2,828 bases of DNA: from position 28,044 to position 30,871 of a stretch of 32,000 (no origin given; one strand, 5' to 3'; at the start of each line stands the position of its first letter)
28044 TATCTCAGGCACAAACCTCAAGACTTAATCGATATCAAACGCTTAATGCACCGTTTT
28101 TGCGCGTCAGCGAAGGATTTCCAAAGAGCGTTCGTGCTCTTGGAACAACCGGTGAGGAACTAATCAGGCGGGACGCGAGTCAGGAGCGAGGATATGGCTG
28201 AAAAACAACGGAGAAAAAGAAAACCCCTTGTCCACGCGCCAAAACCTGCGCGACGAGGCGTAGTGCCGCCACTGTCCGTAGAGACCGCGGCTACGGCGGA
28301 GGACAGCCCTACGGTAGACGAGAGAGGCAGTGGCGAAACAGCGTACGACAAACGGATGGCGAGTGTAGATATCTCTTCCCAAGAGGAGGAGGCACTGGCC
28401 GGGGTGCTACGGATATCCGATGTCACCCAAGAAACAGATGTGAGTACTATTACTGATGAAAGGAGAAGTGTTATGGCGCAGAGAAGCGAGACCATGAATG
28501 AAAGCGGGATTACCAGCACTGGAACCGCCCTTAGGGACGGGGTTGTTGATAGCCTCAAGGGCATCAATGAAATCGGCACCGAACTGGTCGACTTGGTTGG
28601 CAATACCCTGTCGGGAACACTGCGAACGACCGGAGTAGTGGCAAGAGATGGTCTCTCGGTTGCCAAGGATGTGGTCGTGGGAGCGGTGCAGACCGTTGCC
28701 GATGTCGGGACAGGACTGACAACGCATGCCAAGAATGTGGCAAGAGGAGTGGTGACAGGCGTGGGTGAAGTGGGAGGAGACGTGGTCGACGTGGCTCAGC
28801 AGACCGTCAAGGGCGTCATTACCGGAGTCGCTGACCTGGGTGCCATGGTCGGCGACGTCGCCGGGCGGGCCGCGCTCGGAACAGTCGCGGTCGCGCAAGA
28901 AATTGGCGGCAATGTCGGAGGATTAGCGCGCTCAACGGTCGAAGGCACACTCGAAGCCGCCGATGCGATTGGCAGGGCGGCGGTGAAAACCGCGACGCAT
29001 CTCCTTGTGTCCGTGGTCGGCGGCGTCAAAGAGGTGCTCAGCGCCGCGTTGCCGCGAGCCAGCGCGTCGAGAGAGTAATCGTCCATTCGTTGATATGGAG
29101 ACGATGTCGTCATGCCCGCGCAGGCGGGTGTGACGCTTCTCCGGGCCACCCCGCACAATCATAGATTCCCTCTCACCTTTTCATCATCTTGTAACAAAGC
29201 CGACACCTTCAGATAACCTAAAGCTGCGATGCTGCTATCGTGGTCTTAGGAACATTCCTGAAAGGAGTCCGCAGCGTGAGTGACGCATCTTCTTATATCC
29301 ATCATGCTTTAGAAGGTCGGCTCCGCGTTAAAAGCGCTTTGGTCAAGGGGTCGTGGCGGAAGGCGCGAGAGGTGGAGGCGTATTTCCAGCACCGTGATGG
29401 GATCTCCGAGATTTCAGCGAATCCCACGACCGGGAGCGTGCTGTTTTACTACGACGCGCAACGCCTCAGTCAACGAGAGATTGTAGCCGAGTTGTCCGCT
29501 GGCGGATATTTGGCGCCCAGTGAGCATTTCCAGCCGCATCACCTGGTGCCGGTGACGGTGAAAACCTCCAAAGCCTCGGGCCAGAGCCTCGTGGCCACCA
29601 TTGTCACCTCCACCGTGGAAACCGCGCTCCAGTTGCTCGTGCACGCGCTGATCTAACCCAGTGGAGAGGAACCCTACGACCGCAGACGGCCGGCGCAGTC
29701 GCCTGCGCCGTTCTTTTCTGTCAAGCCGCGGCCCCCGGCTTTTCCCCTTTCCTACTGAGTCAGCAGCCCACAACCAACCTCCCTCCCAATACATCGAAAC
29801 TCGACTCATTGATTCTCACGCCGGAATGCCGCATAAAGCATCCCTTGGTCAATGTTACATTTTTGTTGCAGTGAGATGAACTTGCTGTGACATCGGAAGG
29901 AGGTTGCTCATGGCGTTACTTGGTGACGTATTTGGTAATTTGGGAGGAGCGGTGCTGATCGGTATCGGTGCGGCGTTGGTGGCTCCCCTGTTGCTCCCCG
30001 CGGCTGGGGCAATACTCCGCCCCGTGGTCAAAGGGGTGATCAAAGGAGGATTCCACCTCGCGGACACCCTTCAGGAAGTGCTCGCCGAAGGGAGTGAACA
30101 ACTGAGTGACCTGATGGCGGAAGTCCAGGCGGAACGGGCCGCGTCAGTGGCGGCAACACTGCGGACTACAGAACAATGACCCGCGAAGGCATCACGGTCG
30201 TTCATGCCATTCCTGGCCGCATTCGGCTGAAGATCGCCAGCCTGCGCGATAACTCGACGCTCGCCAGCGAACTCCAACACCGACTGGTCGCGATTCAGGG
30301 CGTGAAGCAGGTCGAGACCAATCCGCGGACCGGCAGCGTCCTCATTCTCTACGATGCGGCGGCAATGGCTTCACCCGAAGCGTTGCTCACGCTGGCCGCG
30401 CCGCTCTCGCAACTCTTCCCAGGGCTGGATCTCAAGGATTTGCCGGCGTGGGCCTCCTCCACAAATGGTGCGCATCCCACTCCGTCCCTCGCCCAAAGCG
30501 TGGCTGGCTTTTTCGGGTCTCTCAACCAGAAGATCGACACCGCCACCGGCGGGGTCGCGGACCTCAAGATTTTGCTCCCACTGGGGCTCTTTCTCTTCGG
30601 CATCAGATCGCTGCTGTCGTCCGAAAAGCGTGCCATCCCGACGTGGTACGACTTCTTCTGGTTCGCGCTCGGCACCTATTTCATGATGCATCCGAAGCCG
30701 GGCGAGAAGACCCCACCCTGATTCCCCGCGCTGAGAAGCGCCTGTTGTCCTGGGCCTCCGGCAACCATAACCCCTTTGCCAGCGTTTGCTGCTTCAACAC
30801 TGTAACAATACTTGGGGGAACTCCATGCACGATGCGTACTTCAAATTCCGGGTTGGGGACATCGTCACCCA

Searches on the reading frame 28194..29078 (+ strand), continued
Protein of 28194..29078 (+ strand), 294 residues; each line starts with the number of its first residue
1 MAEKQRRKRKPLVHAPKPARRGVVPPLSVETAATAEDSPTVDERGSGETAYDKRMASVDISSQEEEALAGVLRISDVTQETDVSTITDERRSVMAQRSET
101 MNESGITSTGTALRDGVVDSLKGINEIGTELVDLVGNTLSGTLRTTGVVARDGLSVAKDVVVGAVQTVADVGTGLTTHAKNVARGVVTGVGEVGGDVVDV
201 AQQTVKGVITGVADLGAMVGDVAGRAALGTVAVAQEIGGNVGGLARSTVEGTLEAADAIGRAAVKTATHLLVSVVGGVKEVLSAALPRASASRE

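Call 58: search_protein_families(library=ncbifam, proteins=[L022:15994-16701:-, L019:7260-8072:-, L023:15591-17126:-, L022:18697-19380:-, L019:8629-8940:-, L022:10741-13827:+, window:28194-29078:+, L006:7171-7593:+], max_evalue=0.00001)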
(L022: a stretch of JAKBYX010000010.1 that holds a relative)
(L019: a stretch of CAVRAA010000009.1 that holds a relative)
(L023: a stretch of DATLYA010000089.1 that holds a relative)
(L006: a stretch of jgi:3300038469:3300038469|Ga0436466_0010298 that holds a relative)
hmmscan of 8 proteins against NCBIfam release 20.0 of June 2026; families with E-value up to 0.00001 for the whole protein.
L022:15994-16701:- (235 aa): 89 families (the best 25 are shown)
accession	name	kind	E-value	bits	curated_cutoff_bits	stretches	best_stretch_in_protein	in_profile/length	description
NF040534.1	resp_reg_YycF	equivalog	4.9e-79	264.8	340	1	4-233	1-229/231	response regulator YycF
TIGR02154.1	PhoB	equivalog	1.6e-73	246.7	296.2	1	3-231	2-225/226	phosphate regulon transcriptional regulator PhoB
NF045944.1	ResRegRpaBCyano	equivalog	2.7e-67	226.5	330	1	7-231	1-227/229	response regulator transcription factor RpaB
NF040689.1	MtrAB_MtrA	equivalog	5.7e-66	222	300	1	6-229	1-216/219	MtrAB system response regulator MtrA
NF008296.0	PRK11083.1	equivalog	2e-65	220.4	273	1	1-231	1-225/228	two-component system response regulator CreB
NF053854.1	RespRegPhoBBctds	equivalog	1.5e-63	214.2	270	1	6-231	1-224/225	two-component system response regulator PhoB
NF007982.1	PRK10710.1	equivalog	1.7e-61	207.8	380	1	3-231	7-227/235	envelope stress response regulator BaeR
NF007546.0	PRK10161.1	equivalog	1.1e-59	201.8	471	1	4-231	3-225/229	phosphate response regulator transcription factor PhoB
NF033117.2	vanR_ACDEGLN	exception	1e-58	198.6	350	1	6-230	1-224/226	VanR-ABDEGLN family response regulator transcription factor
NF007005.1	PRK09468.1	equivalog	6.2e-57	192.8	331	1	2-234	2-234/237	osmolarity response regulator transcription factor OmpR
NF041733.1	resp_reg_CseB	equivalog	6.8e-57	192.5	350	1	5-231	2-226/228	two-component system response regulator CseB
NF033120.0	vanR_FM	exception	3e-53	180.8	460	1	1-231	1-229/231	vancomycin resistance response regulator transcription factor, VanR-F/VanR-M family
NF041209.1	resp_regPieR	equivalog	8.4e-52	176.1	450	1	5-232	2-228/231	two component system response regulator PieR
TIGR01387.1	cztR_silR_copR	subfamily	2.6e-50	171.1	279.2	1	6-230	1-217/218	heavy metal response regulator transcription factor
NF000403.1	vanR-C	exception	3e-49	167.7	480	1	4-230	3-228/231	vancomycin resistance response regulator transcription factor VanR-C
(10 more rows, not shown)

L019:7260-8072:- (270 aa): 3 families
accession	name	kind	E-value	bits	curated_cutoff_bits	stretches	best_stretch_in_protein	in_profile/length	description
TIGR02136.1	ptsS_2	subfamily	6.3e-84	281.6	206.6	1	16-268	31-294/295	phosphate ABC transporter substrate-binding protein PstS family protein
TIGR00975.1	3a0107s03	equivalog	1.3e-16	60.6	205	1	28-206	3-203/315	phosphate ABC transporter substrate-binding protein PstS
TIGR04505.1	PtsS_plasma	equivalog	7.5e-11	42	175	1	110-212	160-273/334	phosphate ABC transporter substrate-binding protein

L023:15591-17126:- (511 aa): 79 families (the best 25 are shown)
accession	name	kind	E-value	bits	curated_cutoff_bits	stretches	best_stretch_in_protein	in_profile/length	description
NF046044.1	PnpS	equivalog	3.6e-111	371.9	400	1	97-489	24-390/390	two-component system histidine kinase PnpS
NF033092.0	HK_WalK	equivalog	1.6e-92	311.1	725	1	90-489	220-593/594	cell wall metabolism sensor histidine kinase WalK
TIGR02966.1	phoR_proteo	equivalog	2.4e-89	299.6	334.2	1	125-486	3-331/333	phosphate regulon sensor histidine kinase PhoR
NF033093.1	HK_VicK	exception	1.2e-57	195.5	680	1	105-494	71-439/448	cell wall metabolism sensor histidine kinase VicK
NF008235.0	PRK11006.1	equivalog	8.6e-57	192.9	390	1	105-489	75-422/431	phosphate regulon sensor histidine kinase PhoR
NF045911.1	TCSHisKinNblS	equivalog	9.5e-56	189.4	1000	1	101-484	235-614/621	two-component system sensor histidine kinase NblS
NF008468.0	PRK11360.1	equivalog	5.3e-53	180.3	646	1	131-491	271-609/616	two-component system sensor histidine kinase AtoS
NF041735.1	hist_kin_RppB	equivalog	2.7e-52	178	400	1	250-487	218-436/438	two-component system sensor histidine kinase RppB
NF038297.2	hybrid_HK_HrmK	equivalog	4.8e-47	160.9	725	2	240-387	227-374/607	hybrid histidine kinase/response regulator HrmK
NF012163.2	BaeS_SmeS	equivalog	1.5e-44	152.7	500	1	240-484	232-452/457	sensor histidine kinase efflux regulator BaeS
TIGR02956.1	TMAO_torS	equivalog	1.6e-44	152.3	676.5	1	248-500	464-692/967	TMAO reductase system sensor histidine kinase/response regulator TorS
NF047874.1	MASE3_PAS_HK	subfamily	1e-42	146.8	560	2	117-391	254-546/655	MASE3 domain-containing sensor histidine kinase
NF008318.0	PRK11107.1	equivalog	2e-42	145.3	890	1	245-489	288-517/920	two-component sensor histidine kinase BarA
NF053855.1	HisKinPhoRBctds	equivalog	4.2e-42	144.3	500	2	49-388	164-500/583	two-component system sensor histidine kinase PhoR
NF008312.0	PRK11100.1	equivalog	6.7e-40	137.3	356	1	250-489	258-473/477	two-component system sensor histidine kinase CreC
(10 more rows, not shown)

L022:18697-19380:- (227 aa): 2 families
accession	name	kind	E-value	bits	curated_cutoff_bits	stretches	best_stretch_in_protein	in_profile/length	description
TIGR02135.1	phoU_full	equivalog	2.4e-68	229.9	130.25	1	5-212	4-212/212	phosphate signaling complex protein PhoU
NF008332.0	PRK11115.1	equivalog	6.3e-50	169.9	342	1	9-223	19-233/239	phosphate signaling complex protein PhoU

L019:8629-8940:- (103 aa): 0 families

L022:10741-13827:+ (1028 aa): 20 families
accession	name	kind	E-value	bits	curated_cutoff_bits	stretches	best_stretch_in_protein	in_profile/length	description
TIGR01522.1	ATPase-IIA2_Ca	equivalog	2.9e-188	627.5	798.3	1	146-1020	10-851/854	calcium-transporting P-type ATPase, PMR1-type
TIGR01116.1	ATPase-IIA1_Ca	equivalog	3.2e-159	531.6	703.4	1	195-1013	7-792/799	calcium-translocating P-type ATPase, SERCA-type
TIGR01517.1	ATPase-IIB_Ca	equivalog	6.8e-118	395.1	507.05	1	142-982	37-845/882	calcium-translocating P-type ATPase, PMCA-type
TIGR01106.1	ATPase-IIC_X-K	subfamily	1e-113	381.1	946.1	2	147-710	24-613/997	Na,H/K antiporter P-type ATPase subunit alpha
TIGR01523.1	ATPase-IID_K-Na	equivalog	9.1e-108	361.2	645.05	3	505-895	428-836/997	potassium/sodium efflux P-type ATPase, fungal-type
TIGR01647.1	ATPase-IIIA_H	equivalog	1.4e-106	357.4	615.5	2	159-484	1-313/755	plasma-membrane proton-efflux P-type ATPase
TIGR01524.1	ATPase-IIIB_Mg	equivalog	2.4e-100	336.7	610.75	2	147-484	21-364/867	magnesium-translocating P-type ATPase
TIGR01494.1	ATPase_P-type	subfamily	1.1e-85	287.9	62.3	4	727-840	357-464/478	HAD-IC family P-type ATPase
NF011702.0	PRK15122.1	subfamily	1.4e-83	281.4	975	2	145-475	36-391/907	magnesium-translocating P-type ATPase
TIGR01525.1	ATPase-IB_hvy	subfamily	7.2e-75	252.9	346.25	3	200-483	4-274/560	heavy metal translocating P-type ATPase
TIGR01657.1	P-ATPase-V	hypoth_equivalog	1e-55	188.8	618.25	3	245-480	221-471/1055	ATP13A2 family polyamine export P-type ATPase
TIGR01512.1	ATPase-IB2_Cd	subfamily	1.1e-55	189.3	313.5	2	199-480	3-257/494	cadmium family heavy metal-translocating P-type ATPase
TIGR01511.1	ATPase-IB1_Cu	subfamily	5.6e-51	174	397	3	216-485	45-289/542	copper-translocating P-type ATPase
NF008262.1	PRK11033.1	equivalog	3.8e-43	148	1005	2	200-479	181-447/731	zinc/cadmium/mercury/lead-transporting ATPase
NF033775.1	P_type_ZntA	exception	1.7e-38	132.4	1240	2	200-479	186-452/732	Zn(II)/Cd(II)/Pb(II) translocating P-type ATPase ZntA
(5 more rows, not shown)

window:28194-29078:+ (294 aa): 0 families

L006:7171-7593:+ (140 aa): 3 families
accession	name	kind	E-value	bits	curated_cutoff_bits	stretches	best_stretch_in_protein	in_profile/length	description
NF053635.1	TransRegRv3488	equivalog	5.1e-23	81.2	140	1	17-110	2-95/98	Rv3488 family transcriptional regulator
TIGR03433.1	padR_acidobact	paralog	1.5e-10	41.1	101.8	1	20-113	1-98/101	PadR family transcriptional regulator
NF006931.0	PRK09416.1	equivalog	6.5e-07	29.6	112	1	23-102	42-121/135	PadR family transcriptional regulator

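Call 60: search_solved_structures(query=A2, max_evalue=1)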
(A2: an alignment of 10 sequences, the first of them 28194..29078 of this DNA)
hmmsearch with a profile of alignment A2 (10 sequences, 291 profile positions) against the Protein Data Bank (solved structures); distinct sequences matched with E-value up to 1: 0.

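Call 61: search_protein_families(library=pfam, proteins=[L019:8629-8940:-, L019:9156-9458:+, L019:9465-9944:+, L019:9881-10702:+, L017:4847-5473:-, L017:15817-16173:-, L017:16404-16697:-, L006:3537-4142:-], max_evalue=0.01)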
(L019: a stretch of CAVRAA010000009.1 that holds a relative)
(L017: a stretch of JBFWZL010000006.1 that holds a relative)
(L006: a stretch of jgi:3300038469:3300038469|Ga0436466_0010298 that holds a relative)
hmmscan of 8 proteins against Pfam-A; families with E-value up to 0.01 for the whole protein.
L019:8629-8940:- (103 aa): 0 families

L019:9156-9458:+ (100 aa): 2 families
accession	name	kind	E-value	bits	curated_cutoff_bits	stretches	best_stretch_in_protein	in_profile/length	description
PF17195.9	DUF5132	-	2.8e-09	37.3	25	1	36-80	1-45/47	Protein of unknown function (DUF5132)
PF12732.12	YtxH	-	0.0069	17.2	37.5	1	53-94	21-62/71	YtxH-like protein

L019:9465-9944:+ (159 aa): 1 family
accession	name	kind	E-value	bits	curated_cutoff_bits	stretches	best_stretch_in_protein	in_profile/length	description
PF19991.5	HMA_2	-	1.9e-15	57.5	30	1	7-149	10-153/154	Heavy metal associated domain 2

L019:9881-10702:+ (273 aa): 0 families

L017:4847-5473:- (208 aa): 0 families

L017:15817-16173:- (118 aa): 1 family
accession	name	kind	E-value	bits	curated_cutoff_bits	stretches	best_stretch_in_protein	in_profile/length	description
PF00027.35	cNMP_binding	-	4.9e-23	81.4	27.5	1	14-95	2-88/89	Cyclic nucleotide-binding domain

L017:16404-16697:- (97 aa): 0 families

L006:3537-4142:- (201 aa): 0 families

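Call 82: predict_structure(alignment_id=A2)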
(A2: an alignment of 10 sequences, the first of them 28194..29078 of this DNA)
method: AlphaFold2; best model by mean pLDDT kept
length: 294 residues; sequences in the alignment: 10
mean_pLDDT: 37.7   pTM: 0.20
mean pLDDT of the five models: 37.7, 34.1, 32.6, 31.0, 30.7
residues with pLDDT >= 90: 0; 70-90: 0; 50-70: 1; < 50: 293
segments of 3 or more residues with pLDDT < 50: 1-10, 12-294
pLDDT, mean of each block of 10 residues (from residue 1): 45 40 35 31 32 33 37 29 29 32 34 38 43 44 39 41 44 41 37 38 39 39 39 40 39 44 43 41 36 30
secondary structure, 60 per line:
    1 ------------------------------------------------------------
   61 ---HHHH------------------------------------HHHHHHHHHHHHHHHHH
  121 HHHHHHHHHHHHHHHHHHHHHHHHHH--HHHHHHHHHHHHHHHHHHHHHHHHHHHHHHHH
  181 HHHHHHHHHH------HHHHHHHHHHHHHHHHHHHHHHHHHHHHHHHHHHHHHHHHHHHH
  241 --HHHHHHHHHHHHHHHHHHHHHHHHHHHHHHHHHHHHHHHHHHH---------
elements in order: H64-67 H104-146 H149-190 H197-240 H243-285

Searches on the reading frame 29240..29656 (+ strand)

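Call 5: search_protein_families(library=pfam, proteins=[window:29240-29656:+], max_evalue=0.01)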
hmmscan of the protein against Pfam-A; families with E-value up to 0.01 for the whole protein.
window:29240-29656:+ (138 aa): 2 families
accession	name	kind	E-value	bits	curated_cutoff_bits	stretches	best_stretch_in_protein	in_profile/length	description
PF19991.5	HMA_2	-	2.5e-09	37.7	30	1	20-82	10-72/154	Heavy metal associated domain 2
PF00403.32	HMA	-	0.005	17.6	24.8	0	43-90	14-61/62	Heavy-metal-associated domain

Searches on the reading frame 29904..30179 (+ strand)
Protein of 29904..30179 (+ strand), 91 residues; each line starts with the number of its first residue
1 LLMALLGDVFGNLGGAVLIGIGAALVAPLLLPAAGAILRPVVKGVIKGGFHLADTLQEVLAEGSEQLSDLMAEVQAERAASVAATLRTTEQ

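Call 5: search_protein_families(library=pfam, proteins=[window:29904-30179:+], max_evalue=0.01)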
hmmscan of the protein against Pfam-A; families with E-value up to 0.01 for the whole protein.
window:29904-30179:+ (91 aa): 1 family
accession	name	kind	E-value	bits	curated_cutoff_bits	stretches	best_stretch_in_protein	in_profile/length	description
PF17195.9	DUF5132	-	6.2e-09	36.2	25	1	38-80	2-44/47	Protein of unknown function (DUF5132)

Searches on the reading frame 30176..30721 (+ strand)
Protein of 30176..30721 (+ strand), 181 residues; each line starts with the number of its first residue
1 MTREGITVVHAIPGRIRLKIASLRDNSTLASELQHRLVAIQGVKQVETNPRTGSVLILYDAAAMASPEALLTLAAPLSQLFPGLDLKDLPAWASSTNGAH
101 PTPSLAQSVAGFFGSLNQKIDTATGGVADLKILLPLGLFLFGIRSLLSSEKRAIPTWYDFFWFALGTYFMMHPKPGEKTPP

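Call 5: search_protein_families(library=pfam, proteins=[window:30176-30721:+], max_evalue=0.01)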
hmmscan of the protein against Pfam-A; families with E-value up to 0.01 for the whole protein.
window:30176-30721:+ (181 aa): 1 family
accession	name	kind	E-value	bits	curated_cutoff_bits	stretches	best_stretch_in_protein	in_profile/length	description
PF19991.5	HMA_2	-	6.8e-25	88.2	30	2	5-65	7-67/154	Heavy metal associated domain 2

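Call 12: find_encoding_contigs(protein=window:30176-30721:+, flank=10000, max_places=10)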
Protein window:30176-30721:+ (181 aa): 4 contigs read that carry it; 4 places shown.
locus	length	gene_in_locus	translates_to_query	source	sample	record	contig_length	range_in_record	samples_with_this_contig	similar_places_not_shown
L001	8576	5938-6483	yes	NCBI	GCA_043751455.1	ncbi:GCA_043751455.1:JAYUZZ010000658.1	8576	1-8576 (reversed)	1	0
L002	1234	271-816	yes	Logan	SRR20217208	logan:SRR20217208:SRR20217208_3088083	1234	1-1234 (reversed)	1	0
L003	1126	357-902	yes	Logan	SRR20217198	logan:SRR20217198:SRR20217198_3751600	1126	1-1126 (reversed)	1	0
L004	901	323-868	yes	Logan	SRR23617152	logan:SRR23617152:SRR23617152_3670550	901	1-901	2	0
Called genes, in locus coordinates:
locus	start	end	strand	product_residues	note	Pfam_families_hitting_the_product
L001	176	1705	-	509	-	PF13449:Phytase-like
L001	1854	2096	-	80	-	-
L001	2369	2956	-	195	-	-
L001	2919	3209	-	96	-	-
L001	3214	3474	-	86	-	PF17195:DUF5132 (weak)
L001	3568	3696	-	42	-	-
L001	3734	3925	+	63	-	-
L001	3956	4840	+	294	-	-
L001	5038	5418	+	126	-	PF19991:HMA_2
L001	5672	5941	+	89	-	-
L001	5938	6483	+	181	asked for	PF19991:HMA_2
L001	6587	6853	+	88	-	-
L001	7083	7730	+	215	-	-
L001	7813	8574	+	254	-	?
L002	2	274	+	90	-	?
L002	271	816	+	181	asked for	PF19991:HMA_2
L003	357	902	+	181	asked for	PF19991:HMA_2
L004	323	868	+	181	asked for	PF19991:HMA_2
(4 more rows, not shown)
